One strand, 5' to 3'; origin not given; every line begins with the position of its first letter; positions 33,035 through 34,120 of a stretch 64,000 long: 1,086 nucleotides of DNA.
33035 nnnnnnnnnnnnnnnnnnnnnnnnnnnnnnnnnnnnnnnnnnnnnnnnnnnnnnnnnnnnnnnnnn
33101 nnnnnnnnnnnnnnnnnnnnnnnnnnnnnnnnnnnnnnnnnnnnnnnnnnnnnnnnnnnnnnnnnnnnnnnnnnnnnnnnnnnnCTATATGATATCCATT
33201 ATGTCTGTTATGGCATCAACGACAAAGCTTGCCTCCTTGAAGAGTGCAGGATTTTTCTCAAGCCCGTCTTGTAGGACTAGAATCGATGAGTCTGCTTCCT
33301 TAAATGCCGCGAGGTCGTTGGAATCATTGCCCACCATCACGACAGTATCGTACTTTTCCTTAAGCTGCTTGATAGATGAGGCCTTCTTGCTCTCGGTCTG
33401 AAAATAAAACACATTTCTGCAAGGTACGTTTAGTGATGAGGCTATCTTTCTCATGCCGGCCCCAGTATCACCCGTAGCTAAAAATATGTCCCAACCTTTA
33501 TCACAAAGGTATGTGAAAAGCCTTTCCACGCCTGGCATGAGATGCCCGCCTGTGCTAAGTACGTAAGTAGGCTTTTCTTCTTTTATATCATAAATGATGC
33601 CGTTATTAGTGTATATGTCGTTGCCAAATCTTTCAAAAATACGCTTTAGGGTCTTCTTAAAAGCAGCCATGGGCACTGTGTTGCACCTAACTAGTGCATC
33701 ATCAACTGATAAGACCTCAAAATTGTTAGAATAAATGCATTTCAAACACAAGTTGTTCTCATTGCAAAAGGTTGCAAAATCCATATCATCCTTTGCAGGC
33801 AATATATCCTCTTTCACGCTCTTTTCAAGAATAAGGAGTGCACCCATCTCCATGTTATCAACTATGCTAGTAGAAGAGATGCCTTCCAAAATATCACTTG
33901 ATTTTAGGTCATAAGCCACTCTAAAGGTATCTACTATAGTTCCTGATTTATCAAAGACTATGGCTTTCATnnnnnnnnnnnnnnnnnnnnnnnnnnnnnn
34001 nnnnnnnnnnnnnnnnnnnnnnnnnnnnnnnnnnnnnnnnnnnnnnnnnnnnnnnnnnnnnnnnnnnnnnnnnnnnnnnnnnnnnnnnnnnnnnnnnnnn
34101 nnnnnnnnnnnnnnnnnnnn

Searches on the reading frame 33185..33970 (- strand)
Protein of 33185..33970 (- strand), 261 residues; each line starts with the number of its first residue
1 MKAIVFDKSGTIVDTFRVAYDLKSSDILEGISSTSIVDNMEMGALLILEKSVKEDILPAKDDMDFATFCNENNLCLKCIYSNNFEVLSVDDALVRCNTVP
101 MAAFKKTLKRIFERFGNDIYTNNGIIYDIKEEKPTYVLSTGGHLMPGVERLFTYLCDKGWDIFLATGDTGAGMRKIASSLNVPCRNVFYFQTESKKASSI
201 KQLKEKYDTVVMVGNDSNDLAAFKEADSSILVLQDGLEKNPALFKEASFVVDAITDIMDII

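Call 18: search_protein_families(library=pfam, proteins=[window:33185-33970:-], max_evalue=0.00001)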
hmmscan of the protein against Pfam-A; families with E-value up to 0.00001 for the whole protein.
window:33185-33970:- (261 aa): 1 family
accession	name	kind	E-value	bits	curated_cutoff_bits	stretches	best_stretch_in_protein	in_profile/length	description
PF00702.32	Hydrolase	-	8.9e-12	46.2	26.4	1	1-227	1-191/191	haloacid dehalogenase-like hydrolase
